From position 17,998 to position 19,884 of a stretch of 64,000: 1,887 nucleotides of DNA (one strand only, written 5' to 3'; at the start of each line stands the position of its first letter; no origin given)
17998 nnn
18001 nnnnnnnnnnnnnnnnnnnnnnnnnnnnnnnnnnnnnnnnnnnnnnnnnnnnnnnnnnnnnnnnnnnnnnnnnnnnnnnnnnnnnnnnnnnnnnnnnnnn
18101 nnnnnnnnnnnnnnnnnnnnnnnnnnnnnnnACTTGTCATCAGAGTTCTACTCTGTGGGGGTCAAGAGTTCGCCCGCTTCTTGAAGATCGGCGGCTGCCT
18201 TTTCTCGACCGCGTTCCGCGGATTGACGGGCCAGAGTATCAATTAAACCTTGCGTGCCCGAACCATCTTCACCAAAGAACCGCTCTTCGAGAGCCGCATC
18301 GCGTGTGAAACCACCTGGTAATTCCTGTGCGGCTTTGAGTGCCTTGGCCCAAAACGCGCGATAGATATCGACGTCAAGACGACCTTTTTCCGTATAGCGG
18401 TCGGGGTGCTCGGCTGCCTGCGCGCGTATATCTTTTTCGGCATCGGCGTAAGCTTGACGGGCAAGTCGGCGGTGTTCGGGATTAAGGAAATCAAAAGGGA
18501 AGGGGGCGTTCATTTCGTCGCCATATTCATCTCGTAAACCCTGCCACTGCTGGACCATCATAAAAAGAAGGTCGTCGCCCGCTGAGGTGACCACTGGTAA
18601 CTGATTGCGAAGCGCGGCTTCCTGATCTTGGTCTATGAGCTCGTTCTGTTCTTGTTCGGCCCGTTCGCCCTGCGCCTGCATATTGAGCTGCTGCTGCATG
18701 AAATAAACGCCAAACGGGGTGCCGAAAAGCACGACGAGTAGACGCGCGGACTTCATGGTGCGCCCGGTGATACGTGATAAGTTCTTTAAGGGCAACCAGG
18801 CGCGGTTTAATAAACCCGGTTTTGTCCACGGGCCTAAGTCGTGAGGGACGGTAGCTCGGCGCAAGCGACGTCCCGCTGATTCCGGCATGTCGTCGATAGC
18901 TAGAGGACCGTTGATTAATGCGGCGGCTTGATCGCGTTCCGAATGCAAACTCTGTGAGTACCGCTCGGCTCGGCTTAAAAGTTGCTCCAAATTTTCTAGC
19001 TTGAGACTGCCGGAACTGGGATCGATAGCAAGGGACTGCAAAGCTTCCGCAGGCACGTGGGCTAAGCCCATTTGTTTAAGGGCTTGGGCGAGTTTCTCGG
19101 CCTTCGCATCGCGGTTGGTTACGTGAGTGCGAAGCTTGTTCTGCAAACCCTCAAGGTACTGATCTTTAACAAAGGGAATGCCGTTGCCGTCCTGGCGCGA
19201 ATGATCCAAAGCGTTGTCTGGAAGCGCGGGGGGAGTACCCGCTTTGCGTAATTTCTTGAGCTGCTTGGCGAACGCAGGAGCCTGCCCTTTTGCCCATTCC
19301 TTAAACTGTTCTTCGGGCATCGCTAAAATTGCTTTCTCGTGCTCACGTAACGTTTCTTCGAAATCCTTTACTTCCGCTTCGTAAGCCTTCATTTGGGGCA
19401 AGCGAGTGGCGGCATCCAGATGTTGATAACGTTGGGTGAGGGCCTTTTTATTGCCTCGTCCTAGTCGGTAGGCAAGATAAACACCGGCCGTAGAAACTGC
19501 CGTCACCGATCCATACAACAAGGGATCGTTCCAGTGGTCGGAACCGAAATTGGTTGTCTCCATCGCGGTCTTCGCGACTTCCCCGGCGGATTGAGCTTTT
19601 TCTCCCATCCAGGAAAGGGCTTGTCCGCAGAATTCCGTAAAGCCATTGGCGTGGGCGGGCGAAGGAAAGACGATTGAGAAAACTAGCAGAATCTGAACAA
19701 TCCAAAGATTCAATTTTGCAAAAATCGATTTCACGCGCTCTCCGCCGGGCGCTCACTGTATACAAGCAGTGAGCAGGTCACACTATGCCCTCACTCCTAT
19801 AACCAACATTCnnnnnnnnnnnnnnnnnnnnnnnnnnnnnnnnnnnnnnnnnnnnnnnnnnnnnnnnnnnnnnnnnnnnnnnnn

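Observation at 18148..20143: Divergently transcribed 528-aa secreted orphan protein sharing a 409-bp control region rich in palindromes with the 1099-aa gene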

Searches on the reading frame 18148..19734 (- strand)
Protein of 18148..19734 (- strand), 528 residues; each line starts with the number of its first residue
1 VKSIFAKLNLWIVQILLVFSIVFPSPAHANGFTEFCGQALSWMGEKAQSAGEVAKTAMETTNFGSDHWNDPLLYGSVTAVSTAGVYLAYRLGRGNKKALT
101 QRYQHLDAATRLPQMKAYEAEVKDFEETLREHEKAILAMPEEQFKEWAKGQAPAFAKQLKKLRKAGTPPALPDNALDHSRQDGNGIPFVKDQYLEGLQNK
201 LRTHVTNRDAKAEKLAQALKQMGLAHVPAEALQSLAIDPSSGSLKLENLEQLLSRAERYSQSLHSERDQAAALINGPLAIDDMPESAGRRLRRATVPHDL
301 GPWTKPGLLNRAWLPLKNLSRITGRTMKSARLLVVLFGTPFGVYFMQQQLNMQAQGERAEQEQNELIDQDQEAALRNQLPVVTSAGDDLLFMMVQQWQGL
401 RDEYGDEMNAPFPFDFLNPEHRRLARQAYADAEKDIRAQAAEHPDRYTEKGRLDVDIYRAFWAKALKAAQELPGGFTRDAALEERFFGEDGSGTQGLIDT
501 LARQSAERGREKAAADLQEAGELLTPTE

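Call 3: search_protein_families(library=pfam, proteins=[window:18148-19734:-], max_evalue=1)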
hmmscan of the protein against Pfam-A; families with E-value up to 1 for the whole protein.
window:18148-19734:- (528 aa): 2 families
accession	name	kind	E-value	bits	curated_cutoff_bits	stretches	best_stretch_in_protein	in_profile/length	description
PF04108.17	ATG17_like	-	0.082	12.8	43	1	141-271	62-193/355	Autophagy protein ATG17-like domain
PF20781.2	TssR_C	-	0.094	13.3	25.7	1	191-274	40-125/141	TssR C-terminal domain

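Call 4: search_protein_families(library=ncbifam, proteins=[window:18148-19734:-], max_evalue=1)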
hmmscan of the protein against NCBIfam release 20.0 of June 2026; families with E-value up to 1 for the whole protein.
window:18148-19734:- (528 aa): 0 families
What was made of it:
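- Checked: Pfam and NCBIfam give no family for either (calls 3, 4).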

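Call 8: find_homologous_proteins(query=window:18148-19734:-)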
Query window:18148-19734:- (528 aa): 1 proteins with E <= 0.001 among 8000 candidates.
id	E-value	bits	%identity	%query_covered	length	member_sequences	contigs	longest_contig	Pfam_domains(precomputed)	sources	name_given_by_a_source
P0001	0.0e+0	1184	100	100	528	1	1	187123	-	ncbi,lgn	-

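Call 9: find_encoding_contigs(protein=P0001, flank=3000, max_places=4)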
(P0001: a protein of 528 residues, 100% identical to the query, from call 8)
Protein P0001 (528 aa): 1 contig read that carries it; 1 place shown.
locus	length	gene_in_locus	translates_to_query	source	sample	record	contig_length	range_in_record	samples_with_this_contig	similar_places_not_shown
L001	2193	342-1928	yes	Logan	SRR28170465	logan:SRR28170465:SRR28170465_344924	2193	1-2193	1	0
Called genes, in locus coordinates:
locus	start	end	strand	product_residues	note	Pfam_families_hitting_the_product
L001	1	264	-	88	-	?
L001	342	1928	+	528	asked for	-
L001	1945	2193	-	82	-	?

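Call 21: search_protein_representatives(protein=window:18148-19734:-)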
Query: 528 residues. Proteins with E-value up to 0.001 (for the whole library): 3; up to 1e-10: 3; up to 1e-30: 1. The best 3 are listed.
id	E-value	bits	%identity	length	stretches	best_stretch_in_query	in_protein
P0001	0.0e+00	1183.5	100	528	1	1-528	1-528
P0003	5.3e-28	114.7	31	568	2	315-508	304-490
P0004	5.1e-23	98.3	35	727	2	324-494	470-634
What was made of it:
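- Family: an exhaustive phmmer search of 1.84 billion representatives gave only P0003 (E = 5e-28) and P0004 (E = 5e-23) (call 21).
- Tried and rejected: Only the exhaustive phmmer search found relatives (call 21).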

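Call 25: find_homologous_proteins(query=A1, max_evalue=0.01)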
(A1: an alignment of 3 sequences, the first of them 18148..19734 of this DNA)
Query A1 (3 sequences) (528 aa, profile of the alignment): 1 proteins with E <= 0.01 among 8000 candidates.
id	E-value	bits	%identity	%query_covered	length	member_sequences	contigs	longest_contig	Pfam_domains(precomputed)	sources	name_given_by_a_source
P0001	8.5e-237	806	100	100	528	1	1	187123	-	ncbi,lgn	-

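Call 26: find_encoding_contigs(protein=P0003, flank=10000, max_places=4)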
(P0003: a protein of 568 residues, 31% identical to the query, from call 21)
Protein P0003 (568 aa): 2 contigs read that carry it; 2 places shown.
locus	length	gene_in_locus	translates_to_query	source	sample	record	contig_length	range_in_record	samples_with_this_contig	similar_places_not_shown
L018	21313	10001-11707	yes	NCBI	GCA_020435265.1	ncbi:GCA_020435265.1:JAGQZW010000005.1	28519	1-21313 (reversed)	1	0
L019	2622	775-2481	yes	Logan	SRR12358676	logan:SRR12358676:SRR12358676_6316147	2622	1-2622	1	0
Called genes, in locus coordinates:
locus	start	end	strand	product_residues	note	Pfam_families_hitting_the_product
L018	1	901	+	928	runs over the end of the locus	PF02861:Clp_N (faint), PF13191:AAA_16 (faint), PF00004:AAA, PF17871:AAA_lid_9, PF00004:AAA, PF07724:AAA_2, PF07728:AAA_5 (weak), PF10431:ClpB_D2-small, +1 more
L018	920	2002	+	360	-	-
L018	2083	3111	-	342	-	PF24827:AstE_AspA_cat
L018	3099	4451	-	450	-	PF04107:GCS2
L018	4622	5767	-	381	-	PF01266:DAO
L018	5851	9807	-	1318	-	-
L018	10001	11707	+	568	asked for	-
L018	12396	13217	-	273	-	PF03618:Kinase-PPPase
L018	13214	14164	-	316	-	PF00389:2-Hacid_dh, PF02826:2-Hacid_dh_C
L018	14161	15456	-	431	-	PF13167:GTP-bdg_N, PF16360:GTP-bdg_M, PF01926:MMR_HSR1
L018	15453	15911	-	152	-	-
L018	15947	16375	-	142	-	PF01029:NusB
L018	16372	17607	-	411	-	PF00464:SHMT, PF00155:Aminotran_1_2, PF01212:Beta_elim_lyase (weak)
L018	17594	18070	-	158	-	PF02502:LacAB_rpiB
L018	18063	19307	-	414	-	PF00109:ketoacyl-synt, PF02801:Ketoacyl-synt_C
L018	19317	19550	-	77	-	PF00550:PP-binding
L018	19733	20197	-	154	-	-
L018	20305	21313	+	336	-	PF01266:DAO, PF13450:NAD_binding_8 (faint)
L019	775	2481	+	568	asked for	-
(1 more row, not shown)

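Call 27: find_encoding_contigs(protein=P0004, flank=10000, max_places=4)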
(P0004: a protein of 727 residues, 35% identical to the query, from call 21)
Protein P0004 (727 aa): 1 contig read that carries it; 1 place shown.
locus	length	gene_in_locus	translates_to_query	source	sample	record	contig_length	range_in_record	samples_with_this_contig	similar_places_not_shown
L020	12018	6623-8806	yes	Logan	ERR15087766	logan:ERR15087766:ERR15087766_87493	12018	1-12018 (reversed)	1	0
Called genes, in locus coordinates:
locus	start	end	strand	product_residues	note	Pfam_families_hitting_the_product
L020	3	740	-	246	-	?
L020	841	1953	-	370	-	-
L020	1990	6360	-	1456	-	-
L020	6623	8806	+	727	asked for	-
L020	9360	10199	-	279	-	PF03618:Kinase-PPPase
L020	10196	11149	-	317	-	PF00389:2-Hacid_dh, PF02826:2-Hacid_dh_C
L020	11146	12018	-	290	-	?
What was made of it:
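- In L020 the homolog (6623-8806, +) faces a 1456-aa gene (1990-6360, -) (calls 26, 27).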

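Call 40: search_protein_families(library=padloc, proteins=[window:18148-19734:-, L018:5851-9807:-, L020:1990-6360:-, P0003, P0004], max_evalue=0.1)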
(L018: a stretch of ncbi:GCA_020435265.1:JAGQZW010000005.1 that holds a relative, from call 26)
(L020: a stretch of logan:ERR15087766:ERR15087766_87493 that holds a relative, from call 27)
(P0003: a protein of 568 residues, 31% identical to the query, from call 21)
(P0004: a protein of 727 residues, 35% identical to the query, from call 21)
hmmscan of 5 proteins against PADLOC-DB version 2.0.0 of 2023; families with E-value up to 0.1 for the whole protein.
window:18148-19734:- (528 aa): 0 families

L018:5851-9807:- (1318 aa): 0 families

L020:1990-6360:- (1456 aa): 0 families

P0003 (568 aa): 0 families

P0004 (727 aa): 0 families

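Call 41: search_protein_families(library=phrogs, proteins=[window:18148-19734:-, L018:5851-9807:-, L020:1990-6360:-], max_evalue=0.1)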
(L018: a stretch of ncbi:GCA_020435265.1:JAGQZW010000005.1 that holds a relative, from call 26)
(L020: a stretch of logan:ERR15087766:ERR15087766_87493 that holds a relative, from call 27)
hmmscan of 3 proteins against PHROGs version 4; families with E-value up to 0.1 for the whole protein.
window:18148-19734:- (528 aa): 0 families

L018:5851-9807:- (1318 aa): 0 families

L020:1990-6360:- (1456 aa): 0 families

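Call 42: search_solved_structures(query=A1, max_evalue=1)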
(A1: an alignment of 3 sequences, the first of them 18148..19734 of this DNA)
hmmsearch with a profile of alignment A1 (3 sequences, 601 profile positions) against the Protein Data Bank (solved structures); distinct sequences matched with E-value up to 1: 3.
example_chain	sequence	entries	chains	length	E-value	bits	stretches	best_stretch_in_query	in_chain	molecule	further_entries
8ccr_A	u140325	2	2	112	0.096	14.6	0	439-470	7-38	4D2 (mutant T19D)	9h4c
7ah0_A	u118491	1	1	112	0.3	13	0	439-470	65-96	4D2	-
9yed_CP1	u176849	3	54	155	0.46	12.4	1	429-497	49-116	Chemotaxis protein PomB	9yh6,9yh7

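Call 44: search_solved_structures(query=A2, max_evalue=1)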
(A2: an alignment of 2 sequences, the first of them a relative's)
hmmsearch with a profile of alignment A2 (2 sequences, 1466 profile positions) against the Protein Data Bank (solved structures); distinct sequences matched with E-value up to 1: 0.

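Call 48: predict_structure(alignment_id=A1)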
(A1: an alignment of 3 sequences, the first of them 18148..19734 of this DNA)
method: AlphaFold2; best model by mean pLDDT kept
length: 528 residues; sequences in the alignment: 3
mean_pLDDT: 49.8   pTM: 0.37
mean pLDDT of the five models: 49.8, 47.2, 45.1, 43.0, 42.2
residues with pLDDT >= 90: 0; 70-90: 135; 50-70: 105; < 50: 288
segments of 3 or more residues with pLDDT < 50: 1-96, 175-189, 276-388, 403-405, 407-409, 448-451, 475-528
pLDDT, mean of each block of 10 residues (from residue 1): 31 32 25 27 27 29 29 31 36 46 72 86 86 78 77 76 65 46 42 76 87 81 63 74 69 76 67 48 34 27 26 27 29 28 29 33 35 28 41 54 50 60 72 72 56 57 67 50 45 39 34 33 28
secondary structure, 60 per line:
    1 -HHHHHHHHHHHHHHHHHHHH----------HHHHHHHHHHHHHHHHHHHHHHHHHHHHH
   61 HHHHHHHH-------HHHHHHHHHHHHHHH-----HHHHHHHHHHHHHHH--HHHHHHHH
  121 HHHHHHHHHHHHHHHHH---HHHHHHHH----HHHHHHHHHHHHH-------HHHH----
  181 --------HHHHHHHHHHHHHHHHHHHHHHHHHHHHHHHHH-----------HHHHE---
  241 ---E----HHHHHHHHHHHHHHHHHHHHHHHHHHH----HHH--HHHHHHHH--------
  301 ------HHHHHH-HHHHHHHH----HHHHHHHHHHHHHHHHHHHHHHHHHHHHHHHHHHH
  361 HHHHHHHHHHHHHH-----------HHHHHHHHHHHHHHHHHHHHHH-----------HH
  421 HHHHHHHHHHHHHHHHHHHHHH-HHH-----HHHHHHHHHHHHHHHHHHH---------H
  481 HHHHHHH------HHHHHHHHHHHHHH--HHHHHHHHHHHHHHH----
elements in order: H2-21 H32-68 H76-90 H96-110 H113-137 H141-148 H153-165 H173-176 H189-221 H233-236 H249-275 H285-292 H307-312 H314-321 H326-374 H386-407 H419-442 H452-470 H480-487 H494-507 H510-524
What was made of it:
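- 18148..19734 (-): 528-aa gene with a GTG start. It encodes an exported, all-helical protein with a signal peptide (AHA|N), weakly hydrophobic helices at about residues 71-92 and 329-350, and a conserved C-terminal helical domain (about residues 325-508). AF2 model all helical, pLDDT 49.8, in call 48.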

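Call 53: find_related_loci(query=A1, collection=metagenome_contigs, flank=10000)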
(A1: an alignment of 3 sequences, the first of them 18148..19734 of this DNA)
Query A1 (528 aa) in metagenome_contigs; peptide patterns used: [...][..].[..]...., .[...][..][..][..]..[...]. (x = any residue, [..] = any of these).
229 stretches matched a pattern, but none encodes a relative of the query by tblastn (E <= 1e-3).

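Call 54: fold_search(model_id=the predicted structure, library=pdb)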
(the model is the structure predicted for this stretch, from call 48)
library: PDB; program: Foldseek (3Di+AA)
matches with E <= 10: 136; with E <= 0.001: 0
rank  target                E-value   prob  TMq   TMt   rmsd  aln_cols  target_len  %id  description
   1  8d9o                  2.1e-01  0.21  0.09  0.20  25.3       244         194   16  De Novo Photosynthetic Reaction Center Protein in Apo-State (released 2022-09-28)
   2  5vju                  3.0e-01  0.16  0.09  0.20  26.0       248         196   16  De Novo Photosynthetic Reaction Center Protein Variant Equipped with His-Tyr H-bond, Heme B, and Cd(II) ions (released 2018-04-25)
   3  6z0c_C                6.8e-01  0.15  0.11  0.23  26.6       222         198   15  Structure of in silico modelled artificial Maquette-3 protein (released 2021-03-17)
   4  6z0c_A                7.1e-01  0.15  0.11  0.23  27.0       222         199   15  Structure of in silico modelled artificial Maquette-3 protein (released 2021-03-17)
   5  6mbz_B                1.0e+00  0.21  0.12  0.12  23.0       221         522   13  Structure of Transcription Factor (released 2019-06-19)
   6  7tvb                  1.2e+00  0.21  0.13  0.12  23.4       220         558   12  Stat5A Core in Complex with AK305 (released 2023-02-15)
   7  6nuq                  1.3e+00  0.10  0.10  0.10  24.2       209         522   10  Stat3 Core in complex with compound SI109 (released 2019-12-04)
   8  8otz_ET               1.3e+00  0.18  0.13  0.23  27.8       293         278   10  48-nm repeat of the native axonemal doublet microtubule from bovine sperm (released 2023-11-22)
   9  8d9p                  1.3e+00  0.08  0.09  0.20  26.1       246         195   15  De Novo Photosynthetic Reaction Center Protein Equipped with Heme B and Mn(II) cations (released 2022-09-28)
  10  5m4y_C                1.4e+00  0.08  0.08  0.20  23.6       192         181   15  Crystal structure of the Sec3/Sso2 complex at 2.20 angstrom resolution (released 2017-02-08)
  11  6ivo_B                1.5e+00  0.04  0.08  0.12  24.9       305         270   11  Crystal structure of a membrane protein P208A (released 2019-11-06)
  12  5m4y_A                1.6e+00  0.08  0.08  0.20  23.8       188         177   14  Crystal structure of the Sec3/Sso2 complex at 2.20 angstrom resolution (released 2017-02-08)
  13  9e5c_1t               1.6e+00  0.06  0.09  0.04  76.0       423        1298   12  Cryo-EM structure of 96 nm repeat of microtubule doublet from T. brucei flagellum (released 2025-03-12)
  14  1y1u_A                1.8e+00  0.09  0.11  0.11  23.2       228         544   11  Structure of unphosphorylated STAT5a (released 2005-10-04)
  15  9cpb_5M               1.9e+00  0.04  0.08  0.11  58.8       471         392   12  Atomic model of bovine Fallopian tube cilia doublet microtubule (48-nm periodicity) (released 2024-10-30)
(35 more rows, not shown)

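Call 83: search_protein_families(library=pfam, alignment_id=A1, max_evalue=5)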
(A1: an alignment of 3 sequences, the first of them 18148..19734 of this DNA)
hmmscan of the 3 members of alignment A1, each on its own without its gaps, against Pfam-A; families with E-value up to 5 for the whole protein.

A. member 1, window:18148-19734:- (528 aa): 3 families
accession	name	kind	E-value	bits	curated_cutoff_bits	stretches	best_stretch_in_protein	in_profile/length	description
PF04108.17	ATG17_like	-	0.082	12.8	43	1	141-271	62-193/355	Autophagy protein ATG17-like domain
PF20781.2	TssR_C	-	0.094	13.3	25.7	1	191-274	40-125/141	TssR C-terminal domain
PF24555.1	CC4_CEP85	-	1.6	9.6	27.3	0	113-143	23-53/85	Centrosomal protein of 85 kDa-like, CC4 coiled-coil domain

B. families by the number of members that match (of 3 scanned): 5 families
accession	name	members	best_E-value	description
PF11533.15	AtzH-like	1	0.036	AtzH-like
PF04108.17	ATG17_like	1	0.082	Autophagy protein ATG17-like domain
PF04277.18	OAD_gamma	1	0.084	Oxaloacetate decarboxylase, gamma chain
PF20781.2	TssR_C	1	0.094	TssR C-terminal domain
PF24555.1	CC4_CEP85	1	1.6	Centrosomal protein of 85 kDa-like, CC4 coiled-coil domain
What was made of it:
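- On Any curated protein family (Pfam-A, NCBIfam): No weak hit was shared by more than one family member (call 83).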

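Call 84: search_protein_families(library=pfam, alignment_id=A2, max_evalue=5)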
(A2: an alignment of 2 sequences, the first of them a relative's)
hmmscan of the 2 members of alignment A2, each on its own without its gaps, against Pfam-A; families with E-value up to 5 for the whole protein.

A. member 1, L018:5851-9807:- (1318 aa): 0 families

B. families by the number of members that match (of 2 scanned): 1 family
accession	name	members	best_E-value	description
PF11973.14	NQRA_SLBB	1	0.38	NQRA C-terminal domain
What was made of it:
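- There are no toxin, Rhs, PAAR, immunity or secretion-system domains and no defence-system hits (calls 3, 4, 40, 84).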

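Call 95: find_related_loci(query=A1, collection=viral_contigs, flank=5000)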
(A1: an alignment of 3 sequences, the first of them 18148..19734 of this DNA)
Query A1 (528 aa) in viral_contigs; peptide patterns used: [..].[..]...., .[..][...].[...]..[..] (x = any residue, [..] = any of these).
161 stretches matched a pattern, but none encodes a relative of the query by tblastn (E <= 1e-3).
